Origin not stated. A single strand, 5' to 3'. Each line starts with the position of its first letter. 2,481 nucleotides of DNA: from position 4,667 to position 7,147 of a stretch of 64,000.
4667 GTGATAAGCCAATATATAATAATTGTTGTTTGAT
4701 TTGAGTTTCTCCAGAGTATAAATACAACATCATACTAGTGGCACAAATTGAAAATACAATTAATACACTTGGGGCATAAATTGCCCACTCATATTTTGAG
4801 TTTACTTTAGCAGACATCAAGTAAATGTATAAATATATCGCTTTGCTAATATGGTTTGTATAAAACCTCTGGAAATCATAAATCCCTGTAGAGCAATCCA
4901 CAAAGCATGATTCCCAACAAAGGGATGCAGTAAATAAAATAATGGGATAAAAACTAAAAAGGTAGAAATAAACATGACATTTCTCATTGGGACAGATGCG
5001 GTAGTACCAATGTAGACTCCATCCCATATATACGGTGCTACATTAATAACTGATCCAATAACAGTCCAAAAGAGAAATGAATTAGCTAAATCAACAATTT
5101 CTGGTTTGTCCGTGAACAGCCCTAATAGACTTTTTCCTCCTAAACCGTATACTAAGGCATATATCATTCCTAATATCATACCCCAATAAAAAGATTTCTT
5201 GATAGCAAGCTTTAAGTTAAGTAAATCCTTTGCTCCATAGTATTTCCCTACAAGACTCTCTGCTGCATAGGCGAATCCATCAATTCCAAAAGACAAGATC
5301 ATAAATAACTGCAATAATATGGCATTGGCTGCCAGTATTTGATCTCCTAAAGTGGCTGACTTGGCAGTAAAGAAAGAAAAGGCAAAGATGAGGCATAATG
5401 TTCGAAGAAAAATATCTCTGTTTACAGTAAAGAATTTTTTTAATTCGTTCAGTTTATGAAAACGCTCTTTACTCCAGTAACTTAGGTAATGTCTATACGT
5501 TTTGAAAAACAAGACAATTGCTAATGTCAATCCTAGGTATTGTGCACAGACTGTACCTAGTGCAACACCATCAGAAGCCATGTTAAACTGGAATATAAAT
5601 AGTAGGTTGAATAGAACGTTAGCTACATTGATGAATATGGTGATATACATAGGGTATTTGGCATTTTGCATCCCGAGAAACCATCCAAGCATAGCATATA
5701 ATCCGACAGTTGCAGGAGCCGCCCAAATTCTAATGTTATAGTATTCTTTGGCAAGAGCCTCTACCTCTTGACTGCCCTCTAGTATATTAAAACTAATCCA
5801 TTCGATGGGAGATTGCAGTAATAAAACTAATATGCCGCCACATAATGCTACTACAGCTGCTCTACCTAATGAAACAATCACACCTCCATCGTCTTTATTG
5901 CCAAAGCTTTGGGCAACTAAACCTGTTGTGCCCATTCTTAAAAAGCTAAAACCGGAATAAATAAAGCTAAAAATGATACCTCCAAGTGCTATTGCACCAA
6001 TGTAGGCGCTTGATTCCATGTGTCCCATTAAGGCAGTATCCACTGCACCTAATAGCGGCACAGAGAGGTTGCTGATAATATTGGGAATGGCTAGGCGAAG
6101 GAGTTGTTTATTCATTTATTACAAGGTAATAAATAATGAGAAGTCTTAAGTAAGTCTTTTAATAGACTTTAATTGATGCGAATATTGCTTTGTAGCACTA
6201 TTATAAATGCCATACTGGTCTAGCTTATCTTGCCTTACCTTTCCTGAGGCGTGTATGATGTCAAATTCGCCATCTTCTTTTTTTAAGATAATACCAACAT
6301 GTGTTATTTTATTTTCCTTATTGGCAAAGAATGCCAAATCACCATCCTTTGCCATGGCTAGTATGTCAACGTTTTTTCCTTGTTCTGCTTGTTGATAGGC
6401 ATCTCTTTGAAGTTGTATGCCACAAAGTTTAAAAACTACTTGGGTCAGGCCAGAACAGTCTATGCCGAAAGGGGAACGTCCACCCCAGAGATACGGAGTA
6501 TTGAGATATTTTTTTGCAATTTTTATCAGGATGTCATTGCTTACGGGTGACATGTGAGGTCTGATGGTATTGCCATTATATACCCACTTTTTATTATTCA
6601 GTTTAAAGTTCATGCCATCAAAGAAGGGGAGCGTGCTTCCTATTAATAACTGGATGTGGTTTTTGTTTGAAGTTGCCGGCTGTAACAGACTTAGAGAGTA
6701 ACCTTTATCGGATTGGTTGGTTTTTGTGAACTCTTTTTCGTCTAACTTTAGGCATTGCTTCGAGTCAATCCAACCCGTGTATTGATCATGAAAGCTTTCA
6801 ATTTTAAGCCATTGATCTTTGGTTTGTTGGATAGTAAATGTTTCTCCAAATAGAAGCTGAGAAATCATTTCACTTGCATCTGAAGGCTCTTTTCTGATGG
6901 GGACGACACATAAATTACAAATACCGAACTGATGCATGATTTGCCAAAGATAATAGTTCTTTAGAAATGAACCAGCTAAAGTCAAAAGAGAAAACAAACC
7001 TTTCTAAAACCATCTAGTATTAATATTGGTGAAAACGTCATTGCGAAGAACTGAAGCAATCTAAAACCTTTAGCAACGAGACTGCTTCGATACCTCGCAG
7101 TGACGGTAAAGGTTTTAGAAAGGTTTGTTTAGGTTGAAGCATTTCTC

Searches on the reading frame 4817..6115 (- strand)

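Call 38: search_protein_families(library=pfam, proteins=[window:4817-6115:-], max_evalue=0.001)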
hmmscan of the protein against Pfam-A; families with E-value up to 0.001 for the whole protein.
window:4817-6115:- (432 aa): 1 family
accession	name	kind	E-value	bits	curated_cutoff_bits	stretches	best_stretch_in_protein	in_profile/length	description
PF01554.23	MatE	-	8e-36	123.6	24.9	2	11-171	1-160/161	MatE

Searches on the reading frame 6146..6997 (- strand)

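Call 38: search_protein_families(library=pfam, proteins=[window:6146-6997:-], max_evalue=0.001)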
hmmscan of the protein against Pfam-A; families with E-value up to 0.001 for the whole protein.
window:6146-6997:- (283 aa): 4 families
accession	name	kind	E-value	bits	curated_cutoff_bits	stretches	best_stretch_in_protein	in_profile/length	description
PF00877.26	NLPC_P60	-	2.8e-21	75.9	23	1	167-263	2-95/105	NlpC/P60 family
PF18348.7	SH3_16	-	1.6e-13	50.6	25.8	1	34-80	1-47/49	Bacterial dipeptidyl-peptidase Sh3 domain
PF08239.17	SH3_3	-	5e-09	36.6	27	1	32-79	3-50/54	Bacterial SH3 domain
PF06347.19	SH3_4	-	0.00014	22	24.1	1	32-80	5-52/56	Bacterial SH3 domain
